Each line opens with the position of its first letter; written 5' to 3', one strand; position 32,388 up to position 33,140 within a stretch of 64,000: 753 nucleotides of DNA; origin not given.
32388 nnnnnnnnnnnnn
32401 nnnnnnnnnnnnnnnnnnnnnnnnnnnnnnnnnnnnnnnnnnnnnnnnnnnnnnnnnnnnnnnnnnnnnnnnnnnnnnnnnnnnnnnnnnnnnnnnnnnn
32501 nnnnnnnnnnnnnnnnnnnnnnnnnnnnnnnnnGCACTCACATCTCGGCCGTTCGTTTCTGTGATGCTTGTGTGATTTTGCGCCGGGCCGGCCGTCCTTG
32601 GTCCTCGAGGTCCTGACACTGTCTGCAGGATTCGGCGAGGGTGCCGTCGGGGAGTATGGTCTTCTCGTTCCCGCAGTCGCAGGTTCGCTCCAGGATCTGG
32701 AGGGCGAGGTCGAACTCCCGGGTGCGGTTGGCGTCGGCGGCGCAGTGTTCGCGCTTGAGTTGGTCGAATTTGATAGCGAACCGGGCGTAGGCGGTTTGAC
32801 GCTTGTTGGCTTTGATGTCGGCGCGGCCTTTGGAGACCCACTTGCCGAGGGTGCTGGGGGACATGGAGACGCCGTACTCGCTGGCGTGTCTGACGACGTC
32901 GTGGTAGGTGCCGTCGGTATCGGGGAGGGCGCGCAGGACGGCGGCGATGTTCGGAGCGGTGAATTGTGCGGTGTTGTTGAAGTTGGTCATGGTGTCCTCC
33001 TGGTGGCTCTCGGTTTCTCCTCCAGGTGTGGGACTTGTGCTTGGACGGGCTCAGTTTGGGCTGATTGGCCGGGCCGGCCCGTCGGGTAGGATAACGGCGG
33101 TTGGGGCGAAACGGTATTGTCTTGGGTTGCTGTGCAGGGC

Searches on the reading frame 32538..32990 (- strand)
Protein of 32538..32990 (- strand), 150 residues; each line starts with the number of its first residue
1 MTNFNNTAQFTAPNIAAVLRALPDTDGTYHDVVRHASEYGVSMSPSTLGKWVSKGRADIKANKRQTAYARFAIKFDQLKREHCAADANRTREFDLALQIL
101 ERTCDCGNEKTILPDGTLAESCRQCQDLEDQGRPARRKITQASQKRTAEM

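Call 32: search_protein_families(library=pfam, proteins=[window:32538-32990:-], max_evalue=1)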
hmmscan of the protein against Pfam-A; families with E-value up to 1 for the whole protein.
window:32538-32990:- (150 aa): 2 families
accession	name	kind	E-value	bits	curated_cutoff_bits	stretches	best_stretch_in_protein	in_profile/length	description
PF12347.13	HJURP_C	-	0.08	13.1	22.7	1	67-85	22-40/60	Holliday junction regulator protein family C-terminal repeat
PF01527.26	HTH_Tnp_1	-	0.081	13.6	24.1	1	32-81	26-73/75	Transposase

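Call 33: search_protein_families(library=phrogs, proteins=[window:32538-32990:-], max_evalue=0.01)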
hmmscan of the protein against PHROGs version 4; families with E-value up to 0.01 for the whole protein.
window:32538-32990:- (150 aa): 1 family
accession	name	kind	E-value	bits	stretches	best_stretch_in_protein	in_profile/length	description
phrog_4102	-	head and packaging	0.001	20.3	1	42-103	41-105/166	terminase small subunit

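Call 37: find_homologous_proteins(query=window:32538-32990:-, max_evalue=0.001)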
Query window:32538-32990:- (150 aa): 32 proteins with E <= 0.001 among 43 candidates.
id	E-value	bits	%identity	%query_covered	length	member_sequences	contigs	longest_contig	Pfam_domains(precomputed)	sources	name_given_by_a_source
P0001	2.2e-83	295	93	91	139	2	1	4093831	-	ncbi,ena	-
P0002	5.0e-76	271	86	91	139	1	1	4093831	-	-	-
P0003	7.2e-75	267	84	91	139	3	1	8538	-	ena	-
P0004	9.5e-74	264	84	91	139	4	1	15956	-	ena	-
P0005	1.3e-73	263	84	91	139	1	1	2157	-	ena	-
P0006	1.7e-73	263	83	91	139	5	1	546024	-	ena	-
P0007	1.8e-73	263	84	91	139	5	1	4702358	-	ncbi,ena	-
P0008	1.8e-73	263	84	91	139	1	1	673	-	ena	-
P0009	2.5e-73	262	84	91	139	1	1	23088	-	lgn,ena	-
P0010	4.2e-73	262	82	91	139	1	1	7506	-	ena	-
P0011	9.7e-73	261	82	91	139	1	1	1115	-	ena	-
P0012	1.9e-72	260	83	91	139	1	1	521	-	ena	-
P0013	5.9e-72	258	82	91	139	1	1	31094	-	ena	-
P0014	2.5e-69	249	80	91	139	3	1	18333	-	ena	-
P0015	5.8e-69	248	81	91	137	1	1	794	-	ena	-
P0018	5.0e-62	226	78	85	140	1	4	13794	-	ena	-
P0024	2.3e-53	198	65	91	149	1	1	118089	-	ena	-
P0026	1.3e-49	186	64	84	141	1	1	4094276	-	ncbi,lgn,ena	-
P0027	8.8e-49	183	62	86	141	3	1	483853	-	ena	-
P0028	6.2e-46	174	74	69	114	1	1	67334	-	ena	-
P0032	1.8e-33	133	64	66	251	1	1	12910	PF00239.27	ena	-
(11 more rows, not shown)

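Call 38: find_encoding_contigs(protein=P0032, flank=10000, max_places=4)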
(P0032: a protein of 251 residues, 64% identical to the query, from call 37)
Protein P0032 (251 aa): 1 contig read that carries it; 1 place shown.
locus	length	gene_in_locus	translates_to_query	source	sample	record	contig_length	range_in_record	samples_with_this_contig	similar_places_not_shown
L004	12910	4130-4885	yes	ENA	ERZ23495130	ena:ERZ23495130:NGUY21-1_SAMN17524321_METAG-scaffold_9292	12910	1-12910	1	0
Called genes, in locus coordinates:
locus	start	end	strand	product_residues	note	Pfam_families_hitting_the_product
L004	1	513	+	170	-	?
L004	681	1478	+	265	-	-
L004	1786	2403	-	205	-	-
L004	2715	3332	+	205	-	-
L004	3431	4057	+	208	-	-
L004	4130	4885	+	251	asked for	PF00239:Resolvase (weak)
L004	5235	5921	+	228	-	PF05685:Uma2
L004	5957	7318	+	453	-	PF13546:DDE_5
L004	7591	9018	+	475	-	PF01548:DEDD_Tnp_IS110, PF02371:Transposase_20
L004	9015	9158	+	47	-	-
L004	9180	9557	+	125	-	-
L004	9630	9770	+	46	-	-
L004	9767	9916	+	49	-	-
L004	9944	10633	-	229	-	-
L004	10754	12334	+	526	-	-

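Call 39: find_encoding_contigs(protein=P0001, flank=10000, max_places=4)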
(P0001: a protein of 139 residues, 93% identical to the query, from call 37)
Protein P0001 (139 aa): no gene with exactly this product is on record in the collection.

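Call 42: find_encoding_contigs(protein=P0026, flank=10000, max_places=4)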
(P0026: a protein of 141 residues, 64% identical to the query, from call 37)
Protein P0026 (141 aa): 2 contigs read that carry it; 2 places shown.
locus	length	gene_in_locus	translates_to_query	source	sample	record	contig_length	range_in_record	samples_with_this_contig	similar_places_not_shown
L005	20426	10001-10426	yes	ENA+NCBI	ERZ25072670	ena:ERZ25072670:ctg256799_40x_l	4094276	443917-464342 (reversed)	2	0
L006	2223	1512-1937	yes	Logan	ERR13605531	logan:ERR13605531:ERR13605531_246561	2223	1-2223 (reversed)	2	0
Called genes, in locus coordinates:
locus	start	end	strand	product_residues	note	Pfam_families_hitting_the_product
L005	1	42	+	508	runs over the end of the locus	-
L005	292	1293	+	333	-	-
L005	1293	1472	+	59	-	-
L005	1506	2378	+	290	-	-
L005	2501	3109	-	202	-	-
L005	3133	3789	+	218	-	PF13181:TPR_8 (faint), PF13428:TPR_14 (faint), PF13371:TPR_9 (faint), PF13432:TPR_16 (faint), PF13431:TPR_17 (faint), PF00515:TPR_1 (weak), PF07719:TPR_2 (weak), PF13414:TPR_11 (weak)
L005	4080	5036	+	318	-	-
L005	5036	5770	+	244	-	PF00188:CAP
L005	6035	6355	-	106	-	PF01609:DDE_Tnp_1 (weak)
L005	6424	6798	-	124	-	PF13340:DUF4096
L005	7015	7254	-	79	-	-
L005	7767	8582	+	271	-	-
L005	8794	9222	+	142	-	-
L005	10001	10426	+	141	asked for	-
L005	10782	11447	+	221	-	-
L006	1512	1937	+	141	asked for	-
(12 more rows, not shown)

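Call 43: find_encoding_contigs(protein=P0006, flank=10000, max_places=4)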
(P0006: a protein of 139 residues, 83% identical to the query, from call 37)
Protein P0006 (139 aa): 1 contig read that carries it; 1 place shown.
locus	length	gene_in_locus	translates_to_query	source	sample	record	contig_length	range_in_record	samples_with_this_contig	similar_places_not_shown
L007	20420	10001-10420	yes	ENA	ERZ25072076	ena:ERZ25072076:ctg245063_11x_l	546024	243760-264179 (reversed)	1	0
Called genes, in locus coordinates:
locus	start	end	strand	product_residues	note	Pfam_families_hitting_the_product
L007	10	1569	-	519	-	PF01425:Amidase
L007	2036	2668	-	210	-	PF13358:DDE_3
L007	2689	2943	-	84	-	PF13565:HTH_32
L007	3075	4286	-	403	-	PF00872:Transposase_mut, PF10551:MULE (weak)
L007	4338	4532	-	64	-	-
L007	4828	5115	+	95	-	-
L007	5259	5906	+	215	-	-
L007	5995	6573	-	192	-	-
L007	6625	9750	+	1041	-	PF00082:Peptidase_S8 (faint), PF16656:Pur_ac_phosph_N (faint), PF00041:fn3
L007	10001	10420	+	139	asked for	-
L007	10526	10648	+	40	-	-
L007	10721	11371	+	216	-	PF12705:PDDEXK_1, PF01930:Cas_Cas4 (weak)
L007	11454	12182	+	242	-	-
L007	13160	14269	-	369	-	PF01734:Patatin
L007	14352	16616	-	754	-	PF14457:Prok-E2_A, PF00899:ThiF, PF14464:Prok-JAB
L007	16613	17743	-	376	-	-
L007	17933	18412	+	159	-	PF13560:HTH_31 (weak), PF01381:HTH_3 (weak)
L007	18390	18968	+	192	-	PF06114:Peptidase_M78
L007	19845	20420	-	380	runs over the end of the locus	PF03841:SelA, PF01212:Beta_elim_lyase (faint), PF01053:Cys_Met_Meta_PP (weak), PF00266:Aminotran_5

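Call 44: find_encoding_contigs(protein=P0027, flank=10000, max_places=4)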
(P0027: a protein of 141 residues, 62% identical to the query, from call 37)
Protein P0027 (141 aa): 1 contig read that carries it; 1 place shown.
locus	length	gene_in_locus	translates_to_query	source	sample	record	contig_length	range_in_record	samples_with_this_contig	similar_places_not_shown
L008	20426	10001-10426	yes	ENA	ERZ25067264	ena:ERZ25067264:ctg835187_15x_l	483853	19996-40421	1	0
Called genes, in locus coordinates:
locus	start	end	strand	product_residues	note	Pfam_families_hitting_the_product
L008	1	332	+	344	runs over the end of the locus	PF10282:Lactonase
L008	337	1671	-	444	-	PF13005:zf-IS66, PF03050:DDE_Tnp_IS66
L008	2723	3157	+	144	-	-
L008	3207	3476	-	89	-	-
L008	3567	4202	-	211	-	PF07508:Recombinase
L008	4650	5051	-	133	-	PF00239:Resolvase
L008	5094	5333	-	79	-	PF13408:Zn_ribbon_recom (weak)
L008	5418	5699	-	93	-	PF00239:Resolvase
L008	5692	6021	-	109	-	-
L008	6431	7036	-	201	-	-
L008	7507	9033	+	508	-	-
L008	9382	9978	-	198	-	-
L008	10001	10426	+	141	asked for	-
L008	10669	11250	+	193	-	-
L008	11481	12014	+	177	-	-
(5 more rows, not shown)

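Call 55: find_encoding_contigs(protein=P0024, flank=10000, max_places=3)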
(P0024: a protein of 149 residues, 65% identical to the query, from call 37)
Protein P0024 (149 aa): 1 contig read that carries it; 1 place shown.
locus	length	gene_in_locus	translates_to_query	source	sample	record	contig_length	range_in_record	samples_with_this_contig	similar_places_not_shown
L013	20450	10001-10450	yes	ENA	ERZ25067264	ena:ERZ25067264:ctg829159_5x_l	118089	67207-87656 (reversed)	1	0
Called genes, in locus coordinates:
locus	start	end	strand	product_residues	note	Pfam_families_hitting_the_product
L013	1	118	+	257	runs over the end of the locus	PF15731:MqsA_antitoxin (faint), PF13560:HTH_31, PF01381:HTH_3, PF12844:HTH_19 (weak), PF13443:HTH_26 (faint), PF01381:HTH_3, PF13560:HTH_31 (weak)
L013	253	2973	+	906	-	PF20465:MmeI_hel, PF20473:MmeI_Mtase, PF20466:MmeI_TRD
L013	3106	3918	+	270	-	PF11185:DUF2971 (weak)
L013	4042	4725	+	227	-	-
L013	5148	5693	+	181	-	PF00515:TPR_1 (faint), PF07719:TPR_2 (faint), PF13428:TPR_14 (faint), PF13371:TPR_9 (faint), PF13414:TPR_11 (faint), PF14559:TPR_19 (faint), PF13431:TPR_17 (faint)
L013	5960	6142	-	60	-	-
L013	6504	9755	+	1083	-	PF00082:Peptidase_S8 (weak), PF16656:Pur_ac_phosph_N (faint), PF00082:Peptidase_S8, PF00041:fn3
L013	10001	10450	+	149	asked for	-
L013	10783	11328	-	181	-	-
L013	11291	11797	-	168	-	-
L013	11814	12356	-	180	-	-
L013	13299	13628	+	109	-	PF13701:DDE_Tnp_1_4 (weak)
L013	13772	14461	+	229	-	-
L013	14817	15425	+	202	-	-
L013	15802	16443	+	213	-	-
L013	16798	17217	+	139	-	-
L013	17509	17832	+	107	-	-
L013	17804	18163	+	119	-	-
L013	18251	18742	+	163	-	-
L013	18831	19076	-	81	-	-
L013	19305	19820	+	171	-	-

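Call 56: find_encoding_contigs(protein=P0028, flank=10000, max_places=3)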
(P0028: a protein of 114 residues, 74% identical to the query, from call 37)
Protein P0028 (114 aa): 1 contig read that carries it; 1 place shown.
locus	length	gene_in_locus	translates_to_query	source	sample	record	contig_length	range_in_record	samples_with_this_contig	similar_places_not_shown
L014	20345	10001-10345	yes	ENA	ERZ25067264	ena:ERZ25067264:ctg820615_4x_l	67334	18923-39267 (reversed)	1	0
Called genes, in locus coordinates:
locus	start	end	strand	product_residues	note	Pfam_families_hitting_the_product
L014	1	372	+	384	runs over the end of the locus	PF00665:rve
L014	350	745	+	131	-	PF27155:Y4rL_C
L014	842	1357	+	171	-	PF13565:HTH_32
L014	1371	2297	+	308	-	-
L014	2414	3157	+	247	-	-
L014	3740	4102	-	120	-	-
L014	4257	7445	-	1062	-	PF01637:ATPase_2 (faint), PF13401:AAA_22 (faint), PF13191:AAA_16 (weak), PF24390:PRTase-CE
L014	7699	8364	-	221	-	PF00665:rve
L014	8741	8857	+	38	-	-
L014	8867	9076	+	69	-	-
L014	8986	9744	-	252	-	-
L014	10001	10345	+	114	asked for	-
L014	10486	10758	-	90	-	-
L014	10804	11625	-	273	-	-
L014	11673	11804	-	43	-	-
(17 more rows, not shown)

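Call 85: search_protein_families(library=ncbifam, proteins=[window:32538-32990:-], max_evalue=0.01)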
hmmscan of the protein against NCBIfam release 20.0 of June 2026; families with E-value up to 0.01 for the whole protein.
window:32538-32990:- (150 aa): 0 families

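Call 100: find_encoding_contigs(protein=P0013, flank=10000, max_places=3)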
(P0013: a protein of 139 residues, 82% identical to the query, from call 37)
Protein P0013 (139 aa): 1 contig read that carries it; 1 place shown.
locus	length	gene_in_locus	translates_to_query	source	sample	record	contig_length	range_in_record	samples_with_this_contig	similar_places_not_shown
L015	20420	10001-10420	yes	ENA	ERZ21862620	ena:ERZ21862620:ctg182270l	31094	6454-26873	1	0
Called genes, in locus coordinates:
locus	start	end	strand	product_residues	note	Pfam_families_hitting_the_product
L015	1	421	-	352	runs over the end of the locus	-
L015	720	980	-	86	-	-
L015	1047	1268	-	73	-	-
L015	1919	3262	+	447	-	-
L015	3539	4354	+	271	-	PF20465:MmeI_hel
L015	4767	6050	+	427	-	PF20466:MmeI_TRD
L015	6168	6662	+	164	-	PF11185:DUF2971 (faint)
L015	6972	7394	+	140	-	-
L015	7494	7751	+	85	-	-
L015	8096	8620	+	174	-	-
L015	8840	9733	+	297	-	PF05168:HEPN (faint)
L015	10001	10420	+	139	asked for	-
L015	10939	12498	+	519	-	PF01425:Amidase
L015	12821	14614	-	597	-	PF00496:SBP_bac_5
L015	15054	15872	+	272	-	PF01695:IstB_IS21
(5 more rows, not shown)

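Call 101: find_encoding_contigs(protein=P0018, flank=10000, max_places=4)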
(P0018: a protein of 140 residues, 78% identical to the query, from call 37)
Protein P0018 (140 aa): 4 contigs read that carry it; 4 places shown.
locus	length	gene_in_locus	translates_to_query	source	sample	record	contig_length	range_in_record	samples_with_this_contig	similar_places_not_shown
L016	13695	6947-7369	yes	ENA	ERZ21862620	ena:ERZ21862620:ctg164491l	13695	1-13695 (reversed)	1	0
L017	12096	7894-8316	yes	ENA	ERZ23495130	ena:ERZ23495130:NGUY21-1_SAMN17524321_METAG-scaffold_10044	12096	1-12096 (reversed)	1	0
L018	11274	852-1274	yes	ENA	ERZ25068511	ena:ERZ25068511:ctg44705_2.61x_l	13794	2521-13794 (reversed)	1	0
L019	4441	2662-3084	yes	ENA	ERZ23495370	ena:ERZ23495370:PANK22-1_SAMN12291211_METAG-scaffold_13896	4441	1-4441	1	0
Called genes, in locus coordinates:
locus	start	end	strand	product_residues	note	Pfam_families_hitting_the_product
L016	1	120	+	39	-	?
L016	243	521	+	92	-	-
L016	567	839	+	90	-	PF13384:HTH_23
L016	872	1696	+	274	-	PF13592:HTH_33, PF13358:DDE_3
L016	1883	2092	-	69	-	-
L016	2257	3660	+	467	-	PF00176:SNF2-rel_dom, PF00270:DEAD (weak), PF04851:ResIII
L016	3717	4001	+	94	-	-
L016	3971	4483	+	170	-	PF03400:DDE_Tnp_IS1 (weak)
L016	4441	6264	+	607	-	PF00271:Helicase_C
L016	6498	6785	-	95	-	-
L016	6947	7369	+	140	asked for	-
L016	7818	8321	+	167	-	PF12705:PDDEXK_1 (weak)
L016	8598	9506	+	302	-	-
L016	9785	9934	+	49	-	-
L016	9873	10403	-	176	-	PF01695:IstB_IS21 (weak)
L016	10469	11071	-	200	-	PF00589:Phage_integrase (weak)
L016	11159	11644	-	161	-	PF00872:Transposase_mut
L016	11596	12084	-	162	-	PF00872:Transposase_mut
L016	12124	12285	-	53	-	PF00872:Transposase_mut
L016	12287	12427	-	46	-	-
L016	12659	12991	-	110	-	-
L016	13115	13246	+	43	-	-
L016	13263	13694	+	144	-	?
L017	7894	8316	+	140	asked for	-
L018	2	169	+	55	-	?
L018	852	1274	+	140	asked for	-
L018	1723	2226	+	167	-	PF12705:PDDEXK_1 (weak)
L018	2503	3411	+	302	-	-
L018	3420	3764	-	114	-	PF01695:IstB_IS21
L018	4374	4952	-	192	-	PF00589:Phage_integrase (weak)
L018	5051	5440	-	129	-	PF00872:Transposase_mut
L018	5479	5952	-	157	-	PF00872:Transposase_mut, PF10551:MULE (weak)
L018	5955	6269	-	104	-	PF00872:Transposase_mut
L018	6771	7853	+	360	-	PF01609:DDE_Tnp_1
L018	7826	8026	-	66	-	-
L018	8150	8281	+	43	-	-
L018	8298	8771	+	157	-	PF00872:Transposase_mut, PF10551:MULE (weak)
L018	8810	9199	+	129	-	PF00872:Transposase_mut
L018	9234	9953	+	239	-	PF14659:Phage_int_SAM_3, PF00589:Phage_integrase (weak)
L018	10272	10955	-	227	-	PF01609:DDE_Tnp_1, PF13586:DDE_Tnp_1_2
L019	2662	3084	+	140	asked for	-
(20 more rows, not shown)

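Call 103: search_protein_families(library=ncbifam, proteins=[L016:10469-11071:-, L018:9234-9953:+, L018:4374-4952:-], max_evalue=0.01)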
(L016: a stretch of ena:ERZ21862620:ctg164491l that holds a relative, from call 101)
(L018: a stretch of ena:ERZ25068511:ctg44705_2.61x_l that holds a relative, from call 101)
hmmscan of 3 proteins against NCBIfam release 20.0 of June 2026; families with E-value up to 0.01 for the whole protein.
L016:10469-11071:- (200 aa): 0 families

L018:9234-9953:+ (239 aa): 2 families
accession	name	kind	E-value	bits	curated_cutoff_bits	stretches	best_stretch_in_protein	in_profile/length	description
NF040815.2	recomb_XerA_Arch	equivalog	5.6e-05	22.8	220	1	34-194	2-150/263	site-specific tyrosine recombinase/integron integrase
TIGR02249.1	integrase_gron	subfamily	0.0058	16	265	1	131-195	91-155/315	integron integrase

L018:4374-4952:- (192 aa): 0 families
